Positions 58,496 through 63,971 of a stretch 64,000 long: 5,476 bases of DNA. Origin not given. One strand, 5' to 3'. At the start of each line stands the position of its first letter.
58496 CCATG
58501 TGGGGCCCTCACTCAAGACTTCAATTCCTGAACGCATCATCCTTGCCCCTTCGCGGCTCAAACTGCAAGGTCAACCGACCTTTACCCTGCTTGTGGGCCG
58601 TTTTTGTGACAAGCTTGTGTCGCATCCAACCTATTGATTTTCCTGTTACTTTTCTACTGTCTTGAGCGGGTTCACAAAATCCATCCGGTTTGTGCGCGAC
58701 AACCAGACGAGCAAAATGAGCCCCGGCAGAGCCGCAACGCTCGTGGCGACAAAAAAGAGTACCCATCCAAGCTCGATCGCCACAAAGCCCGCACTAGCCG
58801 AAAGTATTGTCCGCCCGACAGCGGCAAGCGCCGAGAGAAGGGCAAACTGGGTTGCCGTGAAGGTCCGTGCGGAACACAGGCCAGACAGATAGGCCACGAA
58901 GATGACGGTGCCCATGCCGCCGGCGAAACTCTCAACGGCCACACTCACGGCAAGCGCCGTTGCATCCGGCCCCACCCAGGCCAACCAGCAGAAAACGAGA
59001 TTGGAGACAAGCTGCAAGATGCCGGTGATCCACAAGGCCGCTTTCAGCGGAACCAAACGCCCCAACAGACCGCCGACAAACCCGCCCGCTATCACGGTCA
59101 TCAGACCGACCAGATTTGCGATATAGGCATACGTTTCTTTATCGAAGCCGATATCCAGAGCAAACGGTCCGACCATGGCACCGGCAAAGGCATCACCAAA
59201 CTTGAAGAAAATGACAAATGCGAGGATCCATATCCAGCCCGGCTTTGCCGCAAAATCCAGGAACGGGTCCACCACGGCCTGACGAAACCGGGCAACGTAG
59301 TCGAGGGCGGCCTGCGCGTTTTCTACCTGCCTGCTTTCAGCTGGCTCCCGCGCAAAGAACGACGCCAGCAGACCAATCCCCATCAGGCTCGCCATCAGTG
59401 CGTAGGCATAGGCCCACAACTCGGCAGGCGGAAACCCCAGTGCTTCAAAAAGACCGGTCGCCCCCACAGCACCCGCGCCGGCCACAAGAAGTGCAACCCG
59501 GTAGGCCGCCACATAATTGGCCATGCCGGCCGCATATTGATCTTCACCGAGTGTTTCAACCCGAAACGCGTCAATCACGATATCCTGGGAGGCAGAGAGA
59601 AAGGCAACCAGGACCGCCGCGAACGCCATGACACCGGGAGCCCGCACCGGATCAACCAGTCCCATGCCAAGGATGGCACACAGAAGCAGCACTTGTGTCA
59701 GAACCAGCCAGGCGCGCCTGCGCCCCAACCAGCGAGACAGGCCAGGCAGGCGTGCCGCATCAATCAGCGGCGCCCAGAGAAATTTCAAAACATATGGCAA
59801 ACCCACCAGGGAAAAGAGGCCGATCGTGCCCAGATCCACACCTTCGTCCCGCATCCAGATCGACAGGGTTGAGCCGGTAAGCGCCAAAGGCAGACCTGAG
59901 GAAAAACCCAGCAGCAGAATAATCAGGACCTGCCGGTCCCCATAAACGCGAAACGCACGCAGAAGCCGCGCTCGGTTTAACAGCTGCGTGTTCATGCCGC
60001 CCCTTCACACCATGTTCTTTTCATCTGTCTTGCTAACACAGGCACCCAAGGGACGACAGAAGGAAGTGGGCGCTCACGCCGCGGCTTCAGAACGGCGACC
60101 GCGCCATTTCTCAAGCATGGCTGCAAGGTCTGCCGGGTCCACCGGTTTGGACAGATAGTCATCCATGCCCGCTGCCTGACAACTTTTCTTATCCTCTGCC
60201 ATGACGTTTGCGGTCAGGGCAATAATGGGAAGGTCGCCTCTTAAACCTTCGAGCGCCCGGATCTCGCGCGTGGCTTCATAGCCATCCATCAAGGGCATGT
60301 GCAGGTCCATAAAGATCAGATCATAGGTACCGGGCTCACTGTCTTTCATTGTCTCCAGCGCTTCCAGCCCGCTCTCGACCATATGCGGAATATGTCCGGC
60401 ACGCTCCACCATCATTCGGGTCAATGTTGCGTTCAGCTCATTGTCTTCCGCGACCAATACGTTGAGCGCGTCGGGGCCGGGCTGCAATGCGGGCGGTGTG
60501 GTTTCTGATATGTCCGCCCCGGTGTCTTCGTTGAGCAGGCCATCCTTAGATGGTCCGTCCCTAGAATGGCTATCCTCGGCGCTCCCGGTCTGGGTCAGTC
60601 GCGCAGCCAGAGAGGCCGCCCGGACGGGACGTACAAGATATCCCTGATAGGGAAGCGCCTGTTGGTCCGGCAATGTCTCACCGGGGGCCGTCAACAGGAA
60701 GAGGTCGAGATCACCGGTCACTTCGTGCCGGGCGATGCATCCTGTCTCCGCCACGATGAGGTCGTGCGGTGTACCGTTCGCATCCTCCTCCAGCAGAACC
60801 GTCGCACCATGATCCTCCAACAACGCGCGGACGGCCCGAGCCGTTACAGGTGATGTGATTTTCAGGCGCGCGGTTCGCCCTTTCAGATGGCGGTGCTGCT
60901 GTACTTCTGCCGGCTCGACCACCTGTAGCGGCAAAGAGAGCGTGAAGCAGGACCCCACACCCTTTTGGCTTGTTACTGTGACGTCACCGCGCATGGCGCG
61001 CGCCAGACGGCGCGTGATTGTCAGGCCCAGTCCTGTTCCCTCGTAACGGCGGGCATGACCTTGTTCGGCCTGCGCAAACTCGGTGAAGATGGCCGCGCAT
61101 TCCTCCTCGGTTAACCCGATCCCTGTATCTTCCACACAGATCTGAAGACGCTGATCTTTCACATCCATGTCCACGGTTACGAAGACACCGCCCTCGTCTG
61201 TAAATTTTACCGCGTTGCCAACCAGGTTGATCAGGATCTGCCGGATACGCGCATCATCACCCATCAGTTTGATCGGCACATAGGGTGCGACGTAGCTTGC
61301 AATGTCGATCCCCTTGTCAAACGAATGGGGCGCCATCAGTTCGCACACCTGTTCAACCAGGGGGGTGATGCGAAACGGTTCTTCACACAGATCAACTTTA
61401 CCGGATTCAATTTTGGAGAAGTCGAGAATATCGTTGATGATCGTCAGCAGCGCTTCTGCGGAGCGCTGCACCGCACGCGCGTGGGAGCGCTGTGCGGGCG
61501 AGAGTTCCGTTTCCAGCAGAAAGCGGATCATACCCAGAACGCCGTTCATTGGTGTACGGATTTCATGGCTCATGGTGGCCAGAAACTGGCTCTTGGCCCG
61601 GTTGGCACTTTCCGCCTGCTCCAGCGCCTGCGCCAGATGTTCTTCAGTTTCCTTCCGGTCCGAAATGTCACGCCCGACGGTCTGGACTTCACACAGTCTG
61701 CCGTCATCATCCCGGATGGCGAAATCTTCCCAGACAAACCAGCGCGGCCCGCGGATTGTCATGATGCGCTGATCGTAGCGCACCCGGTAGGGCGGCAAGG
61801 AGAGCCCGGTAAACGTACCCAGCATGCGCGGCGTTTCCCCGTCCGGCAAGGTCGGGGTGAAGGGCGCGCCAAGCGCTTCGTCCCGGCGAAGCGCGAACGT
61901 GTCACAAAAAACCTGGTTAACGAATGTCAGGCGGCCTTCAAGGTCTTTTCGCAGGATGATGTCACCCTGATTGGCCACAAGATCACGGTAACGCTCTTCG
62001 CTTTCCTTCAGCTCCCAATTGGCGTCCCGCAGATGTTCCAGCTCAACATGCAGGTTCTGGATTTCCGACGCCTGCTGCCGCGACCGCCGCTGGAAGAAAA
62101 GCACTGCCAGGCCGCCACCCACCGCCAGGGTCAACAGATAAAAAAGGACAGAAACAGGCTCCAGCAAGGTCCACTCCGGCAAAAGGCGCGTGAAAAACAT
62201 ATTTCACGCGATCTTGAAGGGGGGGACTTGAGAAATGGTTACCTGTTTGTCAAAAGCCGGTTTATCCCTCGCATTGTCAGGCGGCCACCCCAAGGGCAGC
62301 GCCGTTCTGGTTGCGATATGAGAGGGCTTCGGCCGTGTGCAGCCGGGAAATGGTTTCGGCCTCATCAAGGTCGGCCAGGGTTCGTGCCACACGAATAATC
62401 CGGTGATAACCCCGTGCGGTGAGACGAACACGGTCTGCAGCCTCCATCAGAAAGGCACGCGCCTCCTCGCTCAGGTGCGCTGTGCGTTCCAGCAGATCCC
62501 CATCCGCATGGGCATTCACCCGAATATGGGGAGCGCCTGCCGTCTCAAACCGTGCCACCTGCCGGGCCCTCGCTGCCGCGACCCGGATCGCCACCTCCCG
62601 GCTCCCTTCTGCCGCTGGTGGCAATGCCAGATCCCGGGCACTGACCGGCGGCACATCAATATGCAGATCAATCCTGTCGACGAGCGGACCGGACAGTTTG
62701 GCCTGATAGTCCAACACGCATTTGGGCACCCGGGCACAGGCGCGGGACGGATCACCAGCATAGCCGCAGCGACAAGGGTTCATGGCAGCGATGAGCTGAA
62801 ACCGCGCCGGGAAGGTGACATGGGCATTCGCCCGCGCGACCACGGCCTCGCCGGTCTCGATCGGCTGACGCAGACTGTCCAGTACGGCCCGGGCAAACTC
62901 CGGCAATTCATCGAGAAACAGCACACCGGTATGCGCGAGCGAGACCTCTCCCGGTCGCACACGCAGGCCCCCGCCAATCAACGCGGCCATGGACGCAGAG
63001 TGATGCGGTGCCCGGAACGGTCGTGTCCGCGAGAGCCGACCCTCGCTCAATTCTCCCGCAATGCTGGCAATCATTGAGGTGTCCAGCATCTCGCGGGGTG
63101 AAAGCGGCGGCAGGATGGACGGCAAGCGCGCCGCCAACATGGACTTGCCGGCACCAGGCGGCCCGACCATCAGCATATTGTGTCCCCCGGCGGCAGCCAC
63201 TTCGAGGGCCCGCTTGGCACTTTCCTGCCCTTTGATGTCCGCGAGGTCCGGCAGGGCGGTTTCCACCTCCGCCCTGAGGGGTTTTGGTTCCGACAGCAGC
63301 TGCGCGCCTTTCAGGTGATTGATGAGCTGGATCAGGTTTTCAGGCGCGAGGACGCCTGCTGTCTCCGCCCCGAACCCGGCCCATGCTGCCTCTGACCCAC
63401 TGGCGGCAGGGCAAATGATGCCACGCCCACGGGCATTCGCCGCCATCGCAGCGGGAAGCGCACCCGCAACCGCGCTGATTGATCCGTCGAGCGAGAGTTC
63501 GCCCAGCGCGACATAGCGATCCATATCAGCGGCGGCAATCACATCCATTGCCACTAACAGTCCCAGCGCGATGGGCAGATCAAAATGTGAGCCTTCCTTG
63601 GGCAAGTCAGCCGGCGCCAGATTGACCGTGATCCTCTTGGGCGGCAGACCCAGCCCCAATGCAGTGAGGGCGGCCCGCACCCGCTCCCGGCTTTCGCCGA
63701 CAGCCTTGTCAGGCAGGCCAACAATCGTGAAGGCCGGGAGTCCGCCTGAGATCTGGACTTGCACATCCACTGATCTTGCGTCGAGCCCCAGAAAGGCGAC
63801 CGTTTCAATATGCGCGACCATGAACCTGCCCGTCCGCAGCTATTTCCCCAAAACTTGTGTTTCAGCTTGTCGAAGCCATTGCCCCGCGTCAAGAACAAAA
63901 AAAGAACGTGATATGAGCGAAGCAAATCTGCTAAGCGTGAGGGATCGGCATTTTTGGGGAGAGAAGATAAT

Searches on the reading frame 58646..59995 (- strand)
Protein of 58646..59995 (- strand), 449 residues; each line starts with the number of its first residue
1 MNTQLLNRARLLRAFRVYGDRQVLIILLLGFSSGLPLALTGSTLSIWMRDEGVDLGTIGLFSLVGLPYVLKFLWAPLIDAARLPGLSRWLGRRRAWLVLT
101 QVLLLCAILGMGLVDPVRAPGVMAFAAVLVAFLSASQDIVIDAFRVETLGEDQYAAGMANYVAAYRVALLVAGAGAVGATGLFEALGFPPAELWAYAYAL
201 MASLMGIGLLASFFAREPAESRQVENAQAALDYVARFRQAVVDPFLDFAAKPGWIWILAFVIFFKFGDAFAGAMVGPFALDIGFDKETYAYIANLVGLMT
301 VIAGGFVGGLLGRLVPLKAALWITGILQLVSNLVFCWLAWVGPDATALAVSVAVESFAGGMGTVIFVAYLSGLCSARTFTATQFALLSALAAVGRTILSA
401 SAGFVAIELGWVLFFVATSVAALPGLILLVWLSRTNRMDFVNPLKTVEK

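Call 65: search_protein_families(library=ncbifam, proteins=[window:58646-59995:-])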
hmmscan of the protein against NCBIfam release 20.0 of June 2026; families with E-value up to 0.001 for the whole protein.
window:58646-59995:- (449 aa): 4 families
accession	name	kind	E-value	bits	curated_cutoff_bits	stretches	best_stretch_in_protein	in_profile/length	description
TIGR00901.2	2A0125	subfamily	1.2e-136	455.7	350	1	19-431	2-416/417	AmpG family muropeptide MFS transporter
NF008867.0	PRK11902.1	equivalog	1.1e-95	321.1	656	1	15-434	7-405/419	muropeptide transporter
NF008238.0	PRK11010.1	equivalog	1.4e-95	321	756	1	14-435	5-405/492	muropeptide MFS transporter AmpG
TIGR02718.1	sider_RhtX_FptX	subfamily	1.7e-32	112.9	356.15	1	22-432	2-390/390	RhtX/FptX family siderophore transporter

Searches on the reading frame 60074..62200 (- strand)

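Call 65: search_protein_families(library=ncbifam, proteins=[window:60074-62200:-])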
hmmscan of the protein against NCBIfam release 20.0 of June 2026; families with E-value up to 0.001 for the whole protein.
window:60074-62200:- (708 aa): 145 families (the best 25 are shown)
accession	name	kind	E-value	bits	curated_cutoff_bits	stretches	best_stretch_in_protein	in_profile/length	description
TIGR02956.1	TMAO_torS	equivalog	1.5e-114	384.1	676.5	2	183-475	445-735/967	TMAO reductase system sensor histidine kinase/response regulator TorS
NF008318.0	PRK11107.1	equivalog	6.2e-113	378.6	890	1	190-704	280-789/920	two-component sensor histidine kinase BarA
NF011874.0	PRK15347.1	equivalog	2.5e-106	356.7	852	2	186-432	381-621/921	two component system sensor kinase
NF008302.0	PRK11091.1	equivalog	1.3e-96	324.5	838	2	42-448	128-528/779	aerobic respiration two-component sensor histidine kinase ArcB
NF041947.1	LuxQ_Vibrio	equivalog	3.7e-92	309.6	1200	2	43-437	323-708/843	quorum-sensing autoinducer 2 sensor kinase/phosphatase LuxQ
NF008099.0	PRK10841.1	equivalog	1e-90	304.8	920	1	178-701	445-941/949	two-component system sensor histidine kinase RcsC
NF045901.1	HisKinLetSLeg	equivalog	3e-88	296.8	1650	2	192-438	282-531/906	two-component system sensor histidine kinase LetS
NF008543.0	PRK11466.1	equivalog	1.1e-80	271.7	982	2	190-481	431-721/914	TMAO reductase system sensor histidine kinase/response regulator TorS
NF038297.2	hybrid_HK_HrmK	equivalog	3.7e-75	253.7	725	2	177-473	209-499/607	hybrid histidine kinase/response regulator HrmK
NF047874.1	MASE3_PAS_HK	subfamily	9.8e-58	196.4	560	1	42-440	243-640/655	MASE3 domain-containing sensor histidine kinase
NF007420.1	PRK09959.1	equivalog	6.5e-53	179.6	1995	2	178-495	687-999/1197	acid-sensing system histidine kinase EvgS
NF046044.1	PnpS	equivalog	5.7e-52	177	400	1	191-424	158-390/390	two-component system histidine kinase PnpS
NF041832.1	near_NosP_CTERM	subfamily_domain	6e-51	173.7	400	2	197-468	1-278/370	NahK/ErcS family hybrid sensor histidine kinase/response regulator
NF047465.1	hybrid_HK_LvrA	exception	3.7e-46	157.6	1200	2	186-435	185-430/819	hybrid histidine kinase/response regulator LvrA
TIGR02966.1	phoR_proteo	equivalog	1.4e-41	142.6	334.2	1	190-422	101-332/333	phosphate regulon sensor histidine kinase PhoR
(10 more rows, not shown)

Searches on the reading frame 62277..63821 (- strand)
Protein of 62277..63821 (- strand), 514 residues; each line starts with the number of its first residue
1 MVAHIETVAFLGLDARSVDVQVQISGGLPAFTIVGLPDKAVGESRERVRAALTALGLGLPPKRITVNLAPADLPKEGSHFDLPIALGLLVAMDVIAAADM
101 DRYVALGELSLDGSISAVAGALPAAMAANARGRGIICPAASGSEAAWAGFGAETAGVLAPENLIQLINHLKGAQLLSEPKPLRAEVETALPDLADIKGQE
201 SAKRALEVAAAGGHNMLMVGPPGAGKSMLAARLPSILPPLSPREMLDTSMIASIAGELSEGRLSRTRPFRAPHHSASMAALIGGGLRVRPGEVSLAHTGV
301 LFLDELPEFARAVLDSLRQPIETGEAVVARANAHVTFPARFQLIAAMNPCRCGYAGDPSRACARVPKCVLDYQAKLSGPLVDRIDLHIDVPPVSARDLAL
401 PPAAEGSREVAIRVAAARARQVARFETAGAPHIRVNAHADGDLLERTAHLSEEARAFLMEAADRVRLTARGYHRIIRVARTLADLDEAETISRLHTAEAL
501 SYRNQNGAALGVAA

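Call 65: search_protein_families(library=ncbifam, proteins=[window:62277-63821:-])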
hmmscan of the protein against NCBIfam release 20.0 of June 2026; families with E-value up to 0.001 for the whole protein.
window:62277-63821:- (514 aa): 8 families
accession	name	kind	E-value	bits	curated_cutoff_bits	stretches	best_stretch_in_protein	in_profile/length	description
TIGR00368.1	TIGR00368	hypoth_equivalog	3.5e-162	540.5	362.4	1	7-503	3-499/499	YifB family Mg chelatase-like AAA ATPase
NF007365.0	PRK09862.1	equivalog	2.5e-134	448.6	530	1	4-504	5-493/506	YifB family Mg chelatase-like AAA ATPase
TIGR02442.1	Cob-chelat-sub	hypoth_equivalog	1.4e-07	30.4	779.45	1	280-349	110-179/641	putative cobaltochelatase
NF038308.1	RNA_repair_RtcR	equivalog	5.7e-07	28.7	650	0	284-348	265-327/530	RNA repair transcriptional activator RtcR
TIGR00764.1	lon_rel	equivalog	6.1e-07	28.4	516.6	1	195-240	19-64/608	ATP-dependent protease LonB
TIGR02902.1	spore_lonB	equivalog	1.2e-06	27.4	723.3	0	189-233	60-105/531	ATP-dependent protease LonB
TIGR02030.1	BchI-ChlI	equivalog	2.6e-05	23.5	466.95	1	281-349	115-183/337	magnesium chelatase ATPase subunit I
TIGR02031.1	BchD-ChlD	equivalog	0.0001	21.2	499.55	1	219-350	22-144/608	magnesium chelatase ATPase subunit D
